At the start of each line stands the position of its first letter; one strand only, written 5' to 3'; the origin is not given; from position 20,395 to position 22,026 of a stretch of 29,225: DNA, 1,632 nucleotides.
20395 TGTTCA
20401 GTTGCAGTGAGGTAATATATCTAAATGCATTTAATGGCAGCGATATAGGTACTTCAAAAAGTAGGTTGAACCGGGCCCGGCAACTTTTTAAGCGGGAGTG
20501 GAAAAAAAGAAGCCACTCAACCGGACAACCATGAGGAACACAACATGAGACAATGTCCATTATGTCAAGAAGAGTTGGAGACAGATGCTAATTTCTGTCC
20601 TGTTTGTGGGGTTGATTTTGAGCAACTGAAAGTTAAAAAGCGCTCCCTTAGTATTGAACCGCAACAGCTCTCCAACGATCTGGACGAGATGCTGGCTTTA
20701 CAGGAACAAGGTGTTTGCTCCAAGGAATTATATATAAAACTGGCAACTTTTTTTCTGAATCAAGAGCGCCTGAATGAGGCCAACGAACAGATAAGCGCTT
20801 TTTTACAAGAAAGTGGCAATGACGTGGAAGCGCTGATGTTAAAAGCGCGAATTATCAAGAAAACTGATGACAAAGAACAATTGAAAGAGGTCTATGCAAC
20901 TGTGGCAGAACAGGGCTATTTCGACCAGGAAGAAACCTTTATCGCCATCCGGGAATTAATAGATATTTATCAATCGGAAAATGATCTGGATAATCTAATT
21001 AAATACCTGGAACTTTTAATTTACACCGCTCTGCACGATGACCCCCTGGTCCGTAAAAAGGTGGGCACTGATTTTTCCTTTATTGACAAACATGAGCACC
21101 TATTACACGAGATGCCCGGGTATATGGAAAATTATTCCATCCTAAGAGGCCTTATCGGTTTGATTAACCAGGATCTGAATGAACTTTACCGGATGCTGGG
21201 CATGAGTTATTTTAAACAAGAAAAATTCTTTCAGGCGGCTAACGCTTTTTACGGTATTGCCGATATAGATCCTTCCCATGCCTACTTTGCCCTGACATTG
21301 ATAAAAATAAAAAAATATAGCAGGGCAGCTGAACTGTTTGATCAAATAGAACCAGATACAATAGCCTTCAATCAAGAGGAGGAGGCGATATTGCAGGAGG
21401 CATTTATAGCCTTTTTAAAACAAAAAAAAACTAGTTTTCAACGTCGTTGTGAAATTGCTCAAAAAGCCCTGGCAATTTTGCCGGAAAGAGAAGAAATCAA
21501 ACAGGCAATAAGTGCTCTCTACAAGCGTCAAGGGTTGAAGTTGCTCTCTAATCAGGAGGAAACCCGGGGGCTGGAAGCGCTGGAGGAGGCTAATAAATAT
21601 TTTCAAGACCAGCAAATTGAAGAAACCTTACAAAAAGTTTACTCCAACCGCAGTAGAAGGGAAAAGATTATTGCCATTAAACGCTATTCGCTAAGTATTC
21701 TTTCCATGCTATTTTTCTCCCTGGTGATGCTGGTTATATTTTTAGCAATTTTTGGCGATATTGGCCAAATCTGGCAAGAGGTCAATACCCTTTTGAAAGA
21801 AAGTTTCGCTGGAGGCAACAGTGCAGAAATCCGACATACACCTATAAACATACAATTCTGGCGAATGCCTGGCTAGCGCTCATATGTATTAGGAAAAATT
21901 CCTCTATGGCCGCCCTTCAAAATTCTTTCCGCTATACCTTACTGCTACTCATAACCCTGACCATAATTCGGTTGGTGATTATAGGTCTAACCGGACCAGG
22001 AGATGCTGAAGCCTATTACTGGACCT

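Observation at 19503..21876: Divergent pair of zinc-ribbon proteins: a REC-zinc-ribbon regulator and a zinc-ribbon-TPR membrane protein, with a repeat cluster between them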

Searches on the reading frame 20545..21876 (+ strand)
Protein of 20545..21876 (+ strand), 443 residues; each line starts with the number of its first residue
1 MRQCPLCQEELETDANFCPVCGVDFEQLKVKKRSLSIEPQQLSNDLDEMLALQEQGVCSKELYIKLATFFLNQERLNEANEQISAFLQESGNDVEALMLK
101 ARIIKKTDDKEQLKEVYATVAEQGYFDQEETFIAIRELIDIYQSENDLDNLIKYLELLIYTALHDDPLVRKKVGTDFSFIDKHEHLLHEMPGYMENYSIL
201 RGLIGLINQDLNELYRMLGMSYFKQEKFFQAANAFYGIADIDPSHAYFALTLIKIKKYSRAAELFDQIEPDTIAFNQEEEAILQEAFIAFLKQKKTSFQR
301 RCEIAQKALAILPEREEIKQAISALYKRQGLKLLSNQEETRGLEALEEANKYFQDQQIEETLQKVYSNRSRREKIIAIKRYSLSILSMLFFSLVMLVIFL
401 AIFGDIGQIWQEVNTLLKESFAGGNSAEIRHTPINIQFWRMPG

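Call 4: search_protein_families(library=pfam, proteins=[window:20545-21876:+], max_evalue=0.01)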
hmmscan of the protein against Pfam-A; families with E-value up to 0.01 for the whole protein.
window:20545-21876:+ (443 aa): 8 families
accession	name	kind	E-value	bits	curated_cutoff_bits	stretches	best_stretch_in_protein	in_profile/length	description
PF10571.15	UPF0547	-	0.00017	22.1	29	1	2-26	1-25/26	Uncharacterised protein family UPF0547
PF13240.11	Zn_Ribbon_1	-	0.00018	21.6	25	1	4-22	2-20/23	zinc-ribbon domain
PF13248.11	Zn_ribbon_3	-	0.00024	20.9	27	1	1-25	2-26/26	zinc-ribbon domain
PF12773.13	DZR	-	0.00061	20.3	27.3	1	2-22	25-45/45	Double zinc ribbon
PF24460.1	DUF7575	-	0.0013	18.5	28.5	1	2-26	4-28/28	Domain of unknown function (DUF7575)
PF12895.13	ANAPC3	-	0.0021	18.7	27.2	0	209-266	21-80/82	Anaphase-promoting complex, cyclosome, subunit 3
PF14559.12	TPR_19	-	0.0031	18.3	25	0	48-103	16-68/68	Tetratricopeptide repeat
PF13428.12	TPR_14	-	0.0067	17.5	23.5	0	61-103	2-44/44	Tetratricopeptide repeat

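Call 11: find_homologous_proteins(query=window:20545-21876:+, max_evalue=0.001)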
Query window:20545-21876:+: 6028 candidates shared short words with the query, none scored E <= 0.001.

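Call 14: list_cluster_members(proteins=[window:20545-21876:+, window:19503-20180:-, window:21906-23447:+, window:18903-19457:+, window:6660-8807:-, window:13359-14759:+, window:25004-26254:+])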
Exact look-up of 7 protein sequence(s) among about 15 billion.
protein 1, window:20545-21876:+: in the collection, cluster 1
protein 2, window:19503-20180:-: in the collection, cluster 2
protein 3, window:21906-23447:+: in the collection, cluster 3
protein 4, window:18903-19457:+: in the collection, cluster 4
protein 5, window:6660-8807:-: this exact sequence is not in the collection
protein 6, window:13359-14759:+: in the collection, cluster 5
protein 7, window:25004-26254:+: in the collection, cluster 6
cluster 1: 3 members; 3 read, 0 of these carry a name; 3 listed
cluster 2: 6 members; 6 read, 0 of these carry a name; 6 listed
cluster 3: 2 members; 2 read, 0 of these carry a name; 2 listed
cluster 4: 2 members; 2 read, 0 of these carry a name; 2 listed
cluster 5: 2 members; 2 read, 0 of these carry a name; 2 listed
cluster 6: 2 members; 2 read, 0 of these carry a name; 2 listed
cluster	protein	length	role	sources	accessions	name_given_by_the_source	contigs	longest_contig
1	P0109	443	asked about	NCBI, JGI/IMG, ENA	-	-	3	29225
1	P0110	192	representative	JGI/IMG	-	-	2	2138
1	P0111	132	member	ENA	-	-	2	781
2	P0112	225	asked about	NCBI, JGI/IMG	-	-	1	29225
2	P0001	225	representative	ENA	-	-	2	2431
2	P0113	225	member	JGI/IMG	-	-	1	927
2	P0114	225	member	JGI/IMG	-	-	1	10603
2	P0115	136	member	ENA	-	-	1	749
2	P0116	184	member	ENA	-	-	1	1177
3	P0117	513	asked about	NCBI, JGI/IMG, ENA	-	-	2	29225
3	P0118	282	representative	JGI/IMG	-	-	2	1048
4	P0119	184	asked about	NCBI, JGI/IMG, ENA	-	-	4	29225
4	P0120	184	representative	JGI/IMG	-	-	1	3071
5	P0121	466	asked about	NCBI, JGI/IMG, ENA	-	-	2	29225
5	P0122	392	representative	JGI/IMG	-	-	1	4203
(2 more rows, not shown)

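Call 22: search_protein_representatives(protein=window:20545-21876:+)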
Query: 443 residues. Proteins with E-value up to 0.001 (for the whole library): 9; up to 1e-10: 1; up to 1e-30: 1. The best 9 are listed.
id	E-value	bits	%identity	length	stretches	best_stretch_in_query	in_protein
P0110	2.9e-114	398.8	100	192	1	252-443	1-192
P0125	6.5e-06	42.0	26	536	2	81-295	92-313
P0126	1.3e-05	40.9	36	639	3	138-270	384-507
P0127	4.1e-05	39.3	28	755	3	200-339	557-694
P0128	9.4e-05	38.2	45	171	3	4-33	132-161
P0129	9.6e-05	38.1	29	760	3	60-137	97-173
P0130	2.2e-04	36.9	24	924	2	37-329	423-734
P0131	2.5e-04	36.7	27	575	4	65-159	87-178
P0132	7.4e-04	35.2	27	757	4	60-122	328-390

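Call 40: search_protein_families(library=ncbifam, proteins=[window:20545-21876:+], max_evalue=0.1)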
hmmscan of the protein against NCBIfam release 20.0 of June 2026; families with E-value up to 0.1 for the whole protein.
window:20545-21876:+ (443 aa): 9 families
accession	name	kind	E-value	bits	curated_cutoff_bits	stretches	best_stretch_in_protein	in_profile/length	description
TIGR02917.1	PEP_TPR_lipo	equivalog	1.9e-05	22.7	312.2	1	64-140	163-239/899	XrtA/PEP-CTERM system TPR-repeat protein PrsT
TIGR00540.1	TPR_hemY_coli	hypoth_equivalog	0.002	17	142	1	48-154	138-249/385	heme biosynthesis-associated TPR protein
NF008391.2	PRK11189.1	equivalog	0.0023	17.4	250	1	207-250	94-137/297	lipoprotein NlpI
NF008757.0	PRK11788.1-5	equivalog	0.0036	16.5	363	1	61-157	181-274/388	lipopolysaccharide assembly protein LapB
TIGR02552.1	LcrH_SycD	equivalog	0.0038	16.9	104.8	1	200-324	7-131/136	SycD/LcrH family type III secretion system chaperone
TIGR01237.1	D1pyr5carbox2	equivalog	0.0064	15.3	659.65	1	276-361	69-148/511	L-glutamate gamma-semialdehyde dehydrogenase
TIGR02521.1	type_IV_pilW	equivalog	0.02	14.5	154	1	63-115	172-224/234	type IV pilus biogenesis/stability protein PilW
TIGR01805.1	CM_mono_grmpos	equivalog_domain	0.054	13.8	71.2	0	303-368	10-72/81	chorismate mutase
NF049953.1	ribbon_DG_selen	exception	0.063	13.2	130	1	2-26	6-30/172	zinc ribbon-containing (seleno)protein DG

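Call 47: predict_structure(protein=window:20545-21876:+)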
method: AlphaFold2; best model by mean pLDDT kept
length: 443 residues; sequences in the alignment: 1
mean_pLDDT: 58.6   pTM: 0.37
mean pLDDT of the five models: 58.6, 56.5, 52.0, 50.0, 47.5
residues with pLDDT >= 90: 4; 70-90: 135; 50-70: 143; < 50: 161
segments of 3 or more residues with pLDDT < 50: 1-15, 17-23, 25-43, 162-261, 334-339, 427-429, 434-443
pLDDT, mean of each block of 10 residues (from residue 1): 41 45 45 36 55 61 77 84 83 83 86 88 66 74 65 58 46 41 42 39 38 34 35 34 38 42 54 56 68 71 73 70 69 49 57 59 54 64 75 83 73 69 53 46 38
secondary structure, 60 per line:
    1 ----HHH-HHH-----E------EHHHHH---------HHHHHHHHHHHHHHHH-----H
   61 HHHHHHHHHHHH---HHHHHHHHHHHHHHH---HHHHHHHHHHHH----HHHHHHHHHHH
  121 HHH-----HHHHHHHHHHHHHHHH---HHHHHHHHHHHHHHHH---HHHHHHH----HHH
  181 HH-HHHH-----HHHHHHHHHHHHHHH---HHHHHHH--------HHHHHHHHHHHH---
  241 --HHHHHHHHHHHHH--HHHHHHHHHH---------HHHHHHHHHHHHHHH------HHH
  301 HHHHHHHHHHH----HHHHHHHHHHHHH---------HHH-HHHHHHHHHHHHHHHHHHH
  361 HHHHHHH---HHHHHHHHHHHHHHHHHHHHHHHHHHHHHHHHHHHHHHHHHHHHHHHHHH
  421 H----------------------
elements in order: H25-29 H39-54 H60-72 H76-90 H94-105 H110-123 H129-144 H148-163 H167-173 H178-182 H184-187 H193-207 H211-217 H226-237 H243-255 H258-267 H277-291 H298-311 H316-328 H342-367 H371-421

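Call 51: fold_search(model_id=the predicted structure, library=pdb)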
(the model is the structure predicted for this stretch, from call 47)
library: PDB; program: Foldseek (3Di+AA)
matches with E <= 10: 1427; with E <= 0.001: 21
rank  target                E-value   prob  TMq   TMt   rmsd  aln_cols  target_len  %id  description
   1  8chy                  3.0e-05  1.00  0.21  0.33  14.7       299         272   18  Crystal structure of an 8-repeat consensus TPR superhelix with Zinc. (released 2024-02-21)
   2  6eou                  4.4e-05  1.00  0.25  0.31  16.8       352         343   15  O-GlcNAc transferase TPR domain with the intellectual disability associated mutation L254F (released 2018-05-09)
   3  9qhb                  7.2e-05  1.00  0.22  0.33  15.2       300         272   17  Crystal structure of 16-repeat CTPR protein with eliminated coordination sites (released 2025-10-22)
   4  9qhc_B                1.5e-04  1.00  0.22  0.34  14.8       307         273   18  Crystal structure of 8-repeat CTPR protein with eliminated coordination sites (released 2025-10-22)
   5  6yj6_A                3.1e-04  1.00  0.23  0.14  19.9       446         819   14  Structure of the TFIIIC subcomplex tauA (released 2020-09-16)
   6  8qoy                  3.4e-04  1.00  0.23  0.13  12.4       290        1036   11  Capsular polysaccharide synthesis multienzyme of Actinobacillus Pleuropneumoniae serotype 3 (released 2024-07-03)
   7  7y4i_B                3.4e-04  1.00  0.22  0.14  18.1       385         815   14  Crystal structure of SPINDLY in complex with GDP (released 2022-12-07)
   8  7yeh_A                4.1e-04  1.00  0.25  0.12  16.1       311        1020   11  Cryo-EM structure of human OGT-OGA complex (released 2023-07-12)
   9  1w3b_A                4.1e-04  1.00  0.24  0.27  17.5       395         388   14  The superhelical TPR domain of O-linked GlcNAc transferase reveals structural similarities to importin alpha. (released 2004-09-09)
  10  7y4i_A                4.1e-04  1.00  0.20  0.12  20.7       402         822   13  Crystal structure of SPINDLY in complex with GDP (released 2022-12-07)
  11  6vbu_8                5.1e-04  1.00  0.24  0.23  18.3       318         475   14  Structure of the bovine BBSome complex (released 2020-01-29)
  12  6ejn_B                5.8e-04  1.00  0.20  0.30  16.4       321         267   13  The KLC2 TPR domain bound to the JIP3 leucine zipper domain (released 2018-09-05)
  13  8ffz_C                6.7e-04  1.00  0.23  0.14  23.2       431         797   14  TFIIIA-TFIIIC-Brf1-TBP complex bound to 5S rRNA gene (released 2023-06-21)
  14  6ejn_A                6.7e-04  1.00  0.20  0.30  15.8       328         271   13  The KLC2 TPR domain bound to the JIP3 leucine zipper domain (released 2018-09-05)
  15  8fgw_D                7.3e-04  1.00  0.24  0.09  21.9       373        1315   10  Human IFT-A complex structures provide molecular insights into ciliary transport (released 2023-02-22)
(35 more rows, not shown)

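Call 57: search_solved_structures(query=window:20545-21876:+, max_evalue=10)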
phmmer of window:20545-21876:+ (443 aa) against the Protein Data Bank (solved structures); distinct sequences matched with E-value up to 10: 14.
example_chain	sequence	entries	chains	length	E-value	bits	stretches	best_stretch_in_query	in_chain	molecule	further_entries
9u78_A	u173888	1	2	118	0.0036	19.7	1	337-371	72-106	Single Chain Protein of De Novo Designed Helix Bundles-4EH2 with KDPV Loop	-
8ppr_F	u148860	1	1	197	0.073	15.4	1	80-150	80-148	Kinetochore protein Spc24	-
7obi_A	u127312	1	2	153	0.075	15.4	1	216-331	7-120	CTPR-rv4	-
4rg6_A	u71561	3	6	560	0.15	14.4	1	208-334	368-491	Cell division cycle protein 27 homolog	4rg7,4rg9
3kd7_A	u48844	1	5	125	0.24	13.7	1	213-330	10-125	CTPR390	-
2ami_A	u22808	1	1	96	0.26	13.6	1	272-327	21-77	Caltractin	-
5khu_F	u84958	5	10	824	0.29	13.5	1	209-334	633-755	Cell division cycle protein 27 homolog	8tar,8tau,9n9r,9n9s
5g04_F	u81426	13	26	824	0.31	13.3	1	209-334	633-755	CELL DIVISION CYCLE PROTEIN 27 HOMOLOG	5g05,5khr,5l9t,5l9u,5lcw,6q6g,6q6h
4ui9_F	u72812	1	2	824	0.32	13.3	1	209-334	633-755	CELL DIVISION CYCLE PROTEIN 27 HOMOLOG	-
5a31_F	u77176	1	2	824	0.32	13.3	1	209-334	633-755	ANAPHASE-PROMOTING COMPLEX SUBUNIT 3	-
1na0_A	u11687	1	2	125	0.38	13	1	213-330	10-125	designed protein CTPR3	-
2pl2_A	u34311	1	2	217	0.38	13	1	281-377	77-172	Hypothetical conserved protein TTC0263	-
9y6s_9S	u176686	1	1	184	0.4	13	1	277-375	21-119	Centrin, putative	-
1zmz_A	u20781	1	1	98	0.59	12.4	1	275-328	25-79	Centrin-2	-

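Call 59: search_protein_families(library=padloc, proteins=[window:20545-21876:+], max_evalue=0.01)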
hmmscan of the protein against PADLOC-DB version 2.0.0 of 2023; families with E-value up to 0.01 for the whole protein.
window:20545-21876:+ (443 aa): 0 families
